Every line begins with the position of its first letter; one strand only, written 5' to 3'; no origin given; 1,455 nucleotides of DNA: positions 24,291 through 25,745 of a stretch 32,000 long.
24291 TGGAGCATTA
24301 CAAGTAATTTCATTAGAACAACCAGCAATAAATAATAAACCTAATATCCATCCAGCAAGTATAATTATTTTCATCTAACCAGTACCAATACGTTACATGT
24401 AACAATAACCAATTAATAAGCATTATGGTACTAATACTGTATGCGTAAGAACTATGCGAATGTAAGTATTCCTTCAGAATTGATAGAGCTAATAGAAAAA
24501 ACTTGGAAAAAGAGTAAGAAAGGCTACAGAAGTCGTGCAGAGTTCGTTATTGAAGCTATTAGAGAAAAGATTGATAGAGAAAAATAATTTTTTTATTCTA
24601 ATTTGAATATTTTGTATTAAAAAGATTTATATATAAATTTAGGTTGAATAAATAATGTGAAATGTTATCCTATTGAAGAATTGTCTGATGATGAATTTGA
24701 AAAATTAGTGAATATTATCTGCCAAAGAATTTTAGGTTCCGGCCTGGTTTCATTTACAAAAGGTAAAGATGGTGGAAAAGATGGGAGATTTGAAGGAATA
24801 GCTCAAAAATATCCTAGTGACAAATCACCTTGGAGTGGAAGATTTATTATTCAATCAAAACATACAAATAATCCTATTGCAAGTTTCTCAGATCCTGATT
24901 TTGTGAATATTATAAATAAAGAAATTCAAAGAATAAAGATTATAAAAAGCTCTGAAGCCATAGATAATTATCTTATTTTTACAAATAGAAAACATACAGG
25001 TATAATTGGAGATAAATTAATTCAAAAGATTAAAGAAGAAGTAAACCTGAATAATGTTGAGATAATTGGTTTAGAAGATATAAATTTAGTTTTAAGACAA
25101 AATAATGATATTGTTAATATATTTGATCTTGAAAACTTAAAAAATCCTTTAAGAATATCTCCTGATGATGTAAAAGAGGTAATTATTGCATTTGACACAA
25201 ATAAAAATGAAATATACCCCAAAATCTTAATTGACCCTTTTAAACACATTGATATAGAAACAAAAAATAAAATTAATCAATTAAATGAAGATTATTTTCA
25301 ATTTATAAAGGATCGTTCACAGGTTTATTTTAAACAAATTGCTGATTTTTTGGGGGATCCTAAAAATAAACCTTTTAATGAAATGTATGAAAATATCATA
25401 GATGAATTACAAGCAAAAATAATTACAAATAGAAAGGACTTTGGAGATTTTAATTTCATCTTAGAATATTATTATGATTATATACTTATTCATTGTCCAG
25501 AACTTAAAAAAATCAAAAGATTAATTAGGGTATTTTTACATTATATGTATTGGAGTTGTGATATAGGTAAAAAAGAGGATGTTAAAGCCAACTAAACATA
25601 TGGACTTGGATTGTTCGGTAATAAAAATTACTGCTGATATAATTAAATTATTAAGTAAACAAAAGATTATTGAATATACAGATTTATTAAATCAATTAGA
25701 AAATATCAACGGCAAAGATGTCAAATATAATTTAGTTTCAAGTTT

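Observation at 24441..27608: RHH + Mrr-like nuclease + 78-aa protein + coiled-coil ABC ATPase: a highly divergent Lamassu/ABC-3C-like module in a small-genome archaeon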

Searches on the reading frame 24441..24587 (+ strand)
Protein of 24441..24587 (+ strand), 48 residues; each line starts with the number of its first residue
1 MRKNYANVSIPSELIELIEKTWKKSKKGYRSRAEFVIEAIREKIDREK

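Call 3: search_protein_families(library=pfam, proteins=[window:24441-24587:+], max_evalue=1)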
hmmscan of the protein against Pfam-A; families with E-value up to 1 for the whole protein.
window:24441-24587:+ (48 aa): 1 family
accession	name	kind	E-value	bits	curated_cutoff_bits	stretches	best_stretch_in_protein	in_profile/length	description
PF01402.27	RHH_1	-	0.003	17.9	20.5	1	7-46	3-39/39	Ribbon-helix-helix protein, copG family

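Call 4: search_protein_families(library=padloc, proteins=[window:24441-24587:+], max_evalue=1)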
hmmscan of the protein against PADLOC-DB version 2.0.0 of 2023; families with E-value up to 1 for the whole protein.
window:24441-24587:+ (48 aa): 0 families

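Call 5: search_protein_families(library=ncbifam, proteins=[window:24441-24587:+], max_evalue=1)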
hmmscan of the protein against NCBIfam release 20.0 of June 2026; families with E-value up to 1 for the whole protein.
window:24441-24587:+ (48 aa): 7 families
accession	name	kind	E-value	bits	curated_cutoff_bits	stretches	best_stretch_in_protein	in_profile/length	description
NF041551.1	YlcI_YnfO_N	subfamily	3.9e-06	26.8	30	1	10-47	9-42/42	YlcI/YnfO family protein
NF001884.0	PRK00630.1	subfamily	5.2e-05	23.4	119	1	7-47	14-52/148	nickel responsive regulator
NF052658.1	RsiV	equivalog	0.004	16.6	250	1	1-37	5-41/286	anti-sigma-V factor RsiV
NF002169.0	PRK01002.1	subfamily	0.0065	16.4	111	1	7-46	8-45/141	nickel responsive regulator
NF002815.0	PRK02967.1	equivalog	0.034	14.2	83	1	8-47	6-43/139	nickel-responsive transcriptional regulator NikR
NF003381.0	PRK04460.1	equivalog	0.074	13.1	105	1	7-45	8-44/139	nickel-responsive transcriptional regulator NikR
NF008390.0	PRK11188.1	equivalog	0.1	12.2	269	1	23-43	25-45/209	23S rRNA (uridine(2552)-2'-O)-methyltransferase RlmE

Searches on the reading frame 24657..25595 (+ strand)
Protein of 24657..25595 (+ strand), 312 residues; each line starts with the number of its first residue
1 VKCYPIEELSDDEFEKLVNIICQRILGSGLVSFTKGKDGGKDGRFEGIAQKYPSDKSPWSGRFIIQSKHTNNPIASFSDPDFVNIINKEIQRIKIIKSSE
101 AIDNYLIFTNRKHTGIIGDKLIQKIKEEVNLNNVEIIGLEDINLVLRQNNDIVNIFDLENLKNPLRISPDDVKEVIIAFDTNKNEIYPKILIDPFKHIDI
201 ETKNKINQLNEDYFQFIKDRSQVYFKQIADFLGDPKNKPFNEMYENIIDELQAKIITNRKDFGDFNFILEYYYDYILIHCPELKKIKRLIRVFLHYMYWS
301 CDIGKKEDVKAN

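Call 3: search_protein_families(library=pfam, proteins=[window:24657-25595:+], max_evalue=1)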
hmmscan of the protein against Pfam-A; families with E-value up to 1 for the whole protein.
window:24657-25595:+ (312 aa): 2 families
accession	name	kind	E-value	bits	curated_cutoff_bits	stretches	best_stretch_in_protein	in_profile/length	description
PF20279.3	CTD12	-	1.2e-34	120.3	25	1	163-304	3-144/144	C-terminal domain 12 of the ABC-three component (ABC-3C) systems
PF04471.18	Mrr_cat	-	0.0098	16.4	21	1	7-74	2-61/115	Restriction endonuclease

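Call 4: search_protein_families(library=padloc, proteins=[window:24657-25595:+], max_evalue=1)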
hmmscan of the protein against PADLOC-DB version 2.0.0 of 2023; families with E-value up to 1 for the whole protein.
window:24657-25595:+ (312 aa): 3 families
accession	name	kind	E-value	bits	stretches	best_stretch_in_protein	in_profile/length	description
PDLC05079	PDC-S73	-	4.6e-13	46.8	1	1-153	1-135/752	-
PDLC02400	Aga_TIR-PNTD1-PNTD2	-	5.2e-07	26.3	1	6-157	5-136/639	Class I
PDLC02416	Aga_REase-TIR-PNTD1-PNTD2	-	0.00014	18.6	1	4-149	3-126/572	Class I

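Call 5: search_protein_families(library=ncbifam, proteins=[window:24657-25595:+], max_evalue=1)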
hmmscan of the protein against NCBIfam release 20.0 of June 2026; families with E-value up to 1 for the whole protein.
window:24657-25595:+ (312 aa): 0 families

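Call 20: find_homologous_proteins(query=window:24657-25595:+, max_evalue=0.001)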
Query window:24657-25595:+ (312 aa): 247 proteins with E <= 0.001 among 1938 candidates; the best 120 are listed.
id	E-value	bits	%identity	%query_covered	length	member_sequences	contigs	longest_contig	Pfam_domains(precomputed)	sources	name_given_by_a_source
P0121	1.2e-203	693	100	100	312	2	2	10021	PF20279.4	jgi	-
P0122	2.8e-153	528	77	100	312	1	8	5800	PF20279.4,PF04471.19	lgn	-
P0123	1.4e-143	496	71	98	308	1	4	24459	PF20279.4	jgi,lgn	-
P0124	2.7e-143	495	71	98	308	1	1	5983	PF20279.4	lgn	-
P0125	5.0e-143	494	70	99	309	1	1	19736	PF20279.4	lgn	-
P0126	1.5e-142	493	71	98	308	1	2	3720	PF20279.4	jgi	-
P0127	1.6e-139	483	70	99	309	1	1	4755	PF20279.4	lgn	-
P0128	1.2e-138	480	70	99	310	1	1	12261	PF20279.4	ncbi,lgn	-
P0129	1.9e-133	463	67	98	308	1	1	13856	PF20279.4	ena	-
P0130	1.0e-118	414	62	98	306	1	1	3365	PF20279.4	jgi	jgi:hypothetical protein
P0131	5.7e-86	307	51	97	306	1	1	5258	PF20279.4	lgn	-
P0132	8.8e-86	306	69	66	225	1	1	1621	PF20279.4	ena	-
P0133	2.0e-82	295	47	97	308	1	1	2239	PF20279.4,PF04471.19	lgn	-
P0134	7.0e-79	283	50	97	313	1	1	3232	PF20279.4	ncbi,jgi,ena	jgi:hypothetical protein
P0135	1.2e-78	283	47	98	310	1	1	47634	PF20279.4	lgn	-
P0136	6.8e-76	274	47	99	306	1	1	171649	PF20279.4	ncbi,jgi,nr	ncbi:MAG: hypothetical protein LBP59_11165 [Planctomycetaceae bacterium]|jgi:hypothetical protein|nr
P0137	1.4e-75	273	46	97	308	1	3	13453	PF20279.4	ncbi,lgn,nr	ncbi:hypothetical protein KKE26_07920 [bacterium]|nr:hypothetical protein [bacterium] MBU1753424.1 h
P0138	1.8e-74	269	47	97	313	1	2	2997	PF20279.4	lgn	-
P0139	1.7e-73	266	45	96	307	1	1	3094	PF20279.4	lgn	-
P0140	4.1e-73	264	45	98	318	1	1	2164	PF20279.4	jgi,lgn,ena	-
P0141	7.1e-73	264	46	99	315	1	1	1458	PF20279.4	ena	-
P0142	8.1e-73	264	44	97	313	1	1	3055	PF20279.4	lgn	-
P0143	1.2e-72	263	41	100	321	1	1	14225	PF20279.4,PF04471.19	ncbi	-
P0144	2.4e-72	262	47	97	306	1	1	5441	PF20279.4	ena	-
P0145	2.6e-72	262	44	97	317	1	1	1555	PF20279.4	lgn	-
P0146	4.5e-72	261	45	97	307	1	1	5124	PF20279.4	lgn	-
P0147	4.6e-72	261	48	98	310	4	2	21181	PF20279.4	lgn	-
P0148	5.1e-72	261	47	97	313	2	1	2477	PF20279.4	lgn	-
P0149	8.2e-72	260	46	97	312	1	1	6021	PF20279.4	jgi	-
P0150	2.2e-71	259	45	97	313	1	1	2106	PF20279.4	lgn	-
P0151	2.6e-71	259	46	98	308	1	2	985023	PF20279.4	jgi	jgi:hypothetical protein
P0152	3.5e-71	258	42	98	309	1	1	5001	PF20279.4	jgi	jgi:hypothetical protein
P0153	3.7e-71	258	46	97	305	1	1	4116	PF20279.4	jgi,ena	-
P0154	4.8e-71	258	44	97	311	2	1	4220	PF20279.4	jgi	-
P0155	6.0e-71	257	46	97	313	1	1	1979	PF20279.4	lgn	-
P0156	6.5e-71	257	44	97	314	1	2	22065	PF20279.4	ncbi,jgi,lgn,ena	-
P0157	7.0e-71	257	44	97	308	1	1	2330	PF20279.4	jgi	-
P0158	9.2e-71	257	46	98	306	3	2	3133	PF20279.4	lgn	-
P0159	9.3e-71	257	45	97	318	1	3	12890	PF20279.4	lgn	-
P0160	1.1e-70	256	46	97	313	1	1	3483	PF20279.4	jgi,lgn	jgi:hypothetical protein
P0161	1.3e-70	256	44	98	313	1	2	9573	PF20279.4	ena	-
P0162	1.4e-70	256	46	97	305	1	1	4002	PF20279.4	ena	-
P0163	1.5e-70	256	48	97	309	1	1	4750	PF20279.4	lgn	-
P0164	2.2e-70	256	45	97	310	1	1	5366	PF20279.4,PF04471.19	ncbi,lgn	ncbi:MAG: ABC-three component system protein [Saprospiraceae bacterium]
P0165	2.4e-70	255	45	98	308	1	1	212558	PF20279.4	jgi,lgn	-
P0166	2.8e-70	255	46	97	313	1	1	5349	PF20279.4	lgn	-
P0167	4.1e-70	255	46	97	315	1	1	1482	PF20279.4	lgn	-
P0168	5.5e-70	254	44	97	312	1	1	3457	PF20279.4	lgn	-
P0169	7.6e-70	254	46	97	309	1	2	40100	PF20279.4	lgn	-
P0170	8.0e-70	254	43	97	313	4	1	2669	PF20279.4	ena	-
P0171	1.1e-69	253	45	97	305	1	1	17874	PF20279.4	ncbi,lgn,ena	-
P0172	1.4e-69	253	44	97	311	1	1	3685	PF20279.4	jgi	-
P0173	1.5e-69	253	44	98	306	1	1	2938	PF20279.4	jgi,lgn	jgi:hypothetical protein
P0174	1.6e-69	253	47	97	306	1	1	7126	PF20279.4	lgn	-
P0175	1.8e-69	253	45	97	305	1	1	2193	PF20279.4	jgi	-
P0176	1.8e-69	253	45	97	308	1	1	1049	PF20279.4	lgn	-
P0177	1.9e-69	252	44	100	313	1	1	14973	PF20279.4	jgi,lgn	jgi:hypothetical protein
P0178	1.9e-69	252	45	97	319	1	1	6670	PF20279.4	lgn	-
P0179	1.9e-69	252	44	98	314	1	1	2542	PF20279.4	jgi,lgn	-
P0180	2.2e-69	252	43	98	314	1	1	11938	PF20279.4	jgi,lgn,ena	-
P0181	2.3e-69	252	44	97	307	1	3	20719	PF20279.4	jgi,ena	-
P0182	2.8e-69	252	44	99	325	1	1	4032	PF20279.4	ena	-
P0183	2.8e-69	252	44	98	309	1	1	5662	PF20279.4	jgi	-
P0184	4.3e-69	251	42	97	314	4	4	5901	PF20279.4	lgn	-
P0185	4.3e-69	251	45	97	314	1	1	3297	PF20279.4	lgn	-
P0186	5.0e-69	251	44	97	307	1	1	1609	PF20279.4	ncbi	-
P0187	5.5e-69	251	44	97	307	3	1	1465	PF20279.4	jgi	-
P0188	5.6e-69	251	43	97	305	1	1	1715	PF20279.4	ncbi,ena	-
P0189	7.2e-69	251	43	99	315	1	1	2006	PF20279.4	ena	-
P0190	7.6e-69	250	43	97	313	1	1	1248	PF20279.4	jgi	-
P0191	1.0e-68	250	45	97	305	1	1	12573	PF20279.4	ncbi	-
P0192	1.1e-68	250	43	97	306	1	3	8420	PF20279.4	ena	-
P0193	1.1e-68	250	43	97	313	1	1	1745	PF20279.4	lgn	-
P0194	1.2e-68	250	43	97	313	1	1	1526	PF20279.4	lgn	-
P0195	1.2e-68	250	42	97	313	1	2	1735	PF20279.4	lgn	-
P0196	1.4e-68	250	43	97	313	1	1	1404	PF20279.4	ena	-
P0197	1.6e-68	249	46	96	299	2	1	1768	PF20279.4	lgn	-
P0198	1.6e-68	249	46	97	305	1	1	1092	PF20279.4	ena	-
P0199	1.9e-68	249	46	97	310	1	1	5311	PF20279.4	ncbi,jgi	jgi:hypothetical protein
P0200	2.0e-68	249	44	97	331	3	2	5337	PF20279.4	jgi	-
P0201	2.6e-68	249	38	96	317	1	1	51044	PF20279.4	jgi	jgi:hypothetical protein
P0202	3.7e-68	248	44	96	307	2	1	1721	PF20279.4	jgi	jgi:hypothetical protein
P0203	4.3e-68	248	42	97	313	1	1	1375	PF20279.4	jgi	-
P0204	4.4e-68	248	41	97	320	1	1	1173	PF20279.4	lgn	-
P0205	4.4e-68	248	43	97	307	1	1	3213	PF20279.4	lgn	-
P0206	5.1e-68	248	46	97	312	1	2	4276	PF20279.4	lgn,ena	-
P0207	5.7e-68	248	44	98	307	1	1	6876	PF20279.4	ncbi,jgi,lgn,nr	ncbi:MAG: hypothetical protein LBG80_08515 [Bacteroidales bacterium]|jgi:hypothetical protein|nr:hyp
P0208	5.9e-68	248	42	97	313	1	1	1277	PF20279.4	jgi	-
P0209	6.0e-68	248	45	99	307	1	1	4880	PF20279.4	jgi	jgi:hypothetical protein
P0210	8.9e-68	247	43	97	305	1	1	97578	PF20279.4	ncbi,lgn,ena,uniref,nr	ncbi:MAG TPA: hypothetical protein ENK44_09620 [Caldithrix abyssi]|uniref:ABC-three component system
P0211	1.2e-67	247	48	97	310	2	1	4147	PF20279.4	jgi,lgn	jgi:hypothetical protein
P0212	1.5e-67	246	43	98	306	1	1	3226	PF20279.4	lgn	-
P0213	1.6e-67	246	42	98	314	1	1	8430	PF20279.4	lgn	-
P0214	2.0e-67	246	45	97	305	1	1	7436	PF20279.4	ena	-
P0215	2.9e-67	245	45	97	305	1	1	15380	PF20279.4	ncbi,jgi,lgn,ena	-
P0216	3.2e-67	245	43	97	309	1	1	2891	PF20279.4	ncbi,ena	-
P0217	4.0e-67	245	45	97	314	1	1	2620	PF20279.4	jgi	-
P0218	4.7e-67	245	43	97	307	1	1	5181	PF20279.4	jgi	jgi:hypothetical protein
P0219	5.6e-67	244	40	97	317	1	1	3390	PF20279.4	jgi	-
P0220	6.3e-67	244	44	96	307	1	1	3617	PF20279.4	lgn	-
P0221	6.3e-67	244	43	97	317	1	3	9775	PF20279.4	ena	-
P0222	7.3e-67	244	43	99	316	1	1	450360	PF20279.4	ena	-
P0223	9.0e-67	244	43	97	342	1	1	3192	PF20279.4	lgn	-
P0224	9.0e-67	244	44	97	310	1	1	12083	PF20279.4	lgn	-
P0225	1.1e-66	243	41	98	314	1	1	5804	PF20279.4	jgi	-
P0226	1.2e-66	243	42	97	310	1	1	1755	PF20279.4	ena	-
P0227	1.3e-66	243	43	98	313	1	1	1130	PF20279.4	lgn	-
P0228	1.4e-66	243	41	98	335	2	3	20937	PF20279.4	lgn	-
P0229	1.5e-66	243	43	97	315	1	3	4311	PF20279.4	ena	-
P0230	1.5e-66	243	44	97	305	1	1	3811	PF20279.4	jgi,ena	-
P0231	1.6e-66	243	43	98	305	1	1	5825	PF20279.4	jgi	jgi:hypothetical protein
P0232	2.3e-66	242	44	98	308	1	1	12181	PF20279.4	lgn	-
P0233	2.8e-66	242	43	97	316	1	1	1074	PF20279.4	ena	-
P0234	3.4e-66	242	43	97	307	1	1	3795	PF20279.4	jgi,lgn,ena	-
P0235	3.4e-66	242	43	97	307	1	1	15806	PF20279.4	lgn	-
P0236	3.8e-66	242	43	97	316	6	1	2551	PF20279.4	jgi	jgi:hypothetical protein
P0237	5.8e-66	241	46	97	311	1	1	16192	PF20279.4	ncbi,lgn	ncbi:MAG: ABC-three component system protein [Flavobacterium sp.]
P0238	6.6e-66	241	42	99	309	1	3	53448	PF20279.4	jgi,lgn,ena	-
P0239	6.8e-66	241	43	97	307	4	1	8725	PF20279.4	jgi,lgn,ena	-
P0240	6.9e-66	241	42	97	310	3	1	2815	PF20279.4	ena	-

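Call 43: predict_structure(alignment_id=A2)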
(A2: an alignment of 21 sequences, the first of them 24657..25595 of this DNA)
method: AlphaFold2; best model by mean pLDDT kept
length: 312 residues; sequences in the alignment: 21
mean_pLDDT: 78.3   pTM: 0.52
mean pLDDT of the five models: 78.3, 75.8, 75.6, 74.5, 74.0
residues with pLDDT >= 90: 65; 70-90: 183; 50-70: 36; < 50: 28
segments of 3 or more residues with pLDDT < 50: 35-39, 162-164, 186-195, 305-312
pLDDT, mean of each block of 10 residues (from residue 1): 72 88 78 49 83 83 91 90 93 89 93 86 95 92 85 76 60 84 55 51 72 77 82 88 84 72 68 83 79 86 53 35
secondary structure, 60 per line:
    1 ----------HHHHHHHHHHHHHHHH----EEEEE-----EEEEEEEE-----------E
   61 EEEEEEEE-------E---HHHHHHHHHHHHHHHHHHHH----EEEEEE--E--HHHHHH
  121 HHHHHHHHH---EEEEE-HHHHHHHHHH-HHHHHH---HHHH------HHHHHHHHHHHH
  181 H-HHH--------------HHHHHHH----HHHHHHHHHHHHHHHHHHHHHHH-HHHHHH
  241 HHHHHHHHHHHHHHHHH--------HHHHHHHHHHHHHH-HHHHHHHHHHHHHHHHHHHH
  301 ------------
elements in order: H11-26 E31-35 E41-48 E60-68 H80-99 E104-109 H115-129 E133-137 H139-148 H150-155 H159-162 H169-181 H200-206 H211-233 H235-257 H266-279 H281-300

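Call 49: fold_search(model_id=the predicted structure, library=pdb)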
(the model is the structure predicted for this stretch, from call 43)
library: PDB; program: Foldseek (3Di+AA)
matches with E <= 10: 809; with E <= 0.001: 1
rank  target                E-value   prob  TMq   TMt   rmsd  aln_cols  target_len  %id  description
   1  9a6c_B                7.4e-04  0.99  0.33  0.23  18.2       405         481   12  Integrative model of YYDD-YYDB by crosslinking MS and deep learning (released 2024-09-18)
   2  8dgf_B                3.1e-03  1.00  0.29  0.07  12.6       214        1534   17  Avs4 bound to phage PhiV-1 portal (released 2022-08-03)
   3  9nxx_D                7.2e-03  0.47  0.18  0.16  24.6       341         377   13  LmuA_conformation 1 (released 2025-12-17)
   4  4dap                  4.7e-02  0.84  0.21  0.26   7.1       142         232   14  The structure of Escherichia coli SfsA (released 2013-08-14)
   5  9nxx_B                5.6e-02  0.21  0.19  0.16  23.6       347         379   11  LmuA_conformation 1 (released 2025-12-17)
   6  7e8r                  6.6e-02  0.82  0.25  0.23   6.9       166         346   10  EcoT38I restriction endonuclease (released 2022-03-02)
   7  7edb_A                7.0e-02  0.85  0.26  0.24   8.7       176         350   10  EcoT38I restriction endonuclease complexed with DNA (released 2022-03-16)
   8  1fok_A                7.4e-02  0.97  0.30  0.18   4.8       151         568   10  STRUCTURE OF RESTRICTION ENDONUCLEASE FOKI BOUND TO DNA (released 1997-12-03)
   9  7edb_B                7.4e-02  0.85  0.27  0.24   6.5       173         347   13  EcoT38I restriction endonuclease complexed with DNA (released 2022-03-16)
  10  2fok_A                1.1e-01  0.84  0.27  0.17   5.8       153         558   12  STRUCTURE OF RESTRICTION ENDONUCLEASE FOKI (released 1998-06-17)
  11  2fok_B                1.2e-01  0.77  0.26  0.16   6.2       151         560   14  STRUCTURE OF RESTRICTION ENDONUCLEASE FOKI (released 1998-06-17)
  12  8q3y_A                1.4e-01  0.85  0.26  0.19  11.4       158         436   16  Crystal structure of apo Can2 from Thermoanaerobacter brockii (released 2023-11-22)
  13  5m7t_B                1.6e-01  0.09  0.14  0.11  17.1       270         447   11  Structure of human O-GlcNAc hydrolase with PugNAc type inhibitor (released 2017-03-29)
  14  6tex_A                2.1e-01  0.41  0.16  0.08   5.1        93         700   10  Crystal Structure of full-length Human Lysyl Hydroxylase LH3 - Val80Lys mutant - Cocrystal with Fe2+, Mn2+, UDP-Glucos (released 2021-05-19)
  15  1fc0_A                2.2e-01  0.10  0.17  0.08  24.4       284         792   13  HUMAN LIVER GLYCOGEN PHOSPHORYLASE COMPLEXED WITH N-ACETYL-BETA-D-GLUCOPYRANOSYLAMINE (released 2000-08-25)
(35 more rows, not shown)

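Call 74: search_solved_structures(query=A2, max_evalue=1, show_alignments=3)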
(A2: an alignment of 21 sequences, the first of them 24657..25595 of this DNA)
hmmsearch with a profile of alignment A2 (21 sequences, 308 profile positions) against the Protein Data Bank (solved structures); distinct sequences matched with E-value up to 1: 0.

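Call 75: search_protein_families(library=pfam, alignment_id=A2, max_evalue=0.01)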
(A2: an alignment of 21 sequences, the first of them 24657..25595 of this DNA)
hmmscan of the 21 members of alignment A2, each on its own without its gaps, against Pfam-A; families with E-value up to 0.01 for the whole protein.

A. member 1, window:24657-25595:+ (312 aa): 2 families
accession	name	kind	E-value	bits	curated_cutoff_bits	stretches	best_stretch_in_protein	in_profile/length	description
PF20279.3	CTD12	-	1.2e-34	120.3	25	1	163-304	3-144/144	C-terminal domain 12 of the ABC-three component (ABC-3C) systems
PF04471.18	Mrr_cat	-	0.0098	16.4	21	0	7-74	2-61/115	Restriction endonuclease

B. families by the number of members that match (of 21 scanned): 7 families
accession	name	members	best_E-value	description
PF20279.3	CTD12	21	1.5e-47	C-terminal domain 12 of the ABC-three component (ABC-3C) systems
PF04471.18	Mrr_cat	11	7.1e-06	Restriction endonuclease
PF23559.1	WH_DRP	1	0.0022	Disease resistance protein Winged helix domain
PF18451.7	CdiA_C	1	0.003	Contact-dependent growth inhibition CdiA C-terminal domain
PF20275.3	CTD10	1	0.0036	C-terminal domain 10 of the ABC-three component (ABC-3C) systems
PF22642.1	MinC_N_1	1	0.0041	Cell-division inhibitor MinC, N-terminal domain-like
PF18801.6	RapH_N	1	0.0042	response regulator aspartate phosphatase H, N terminal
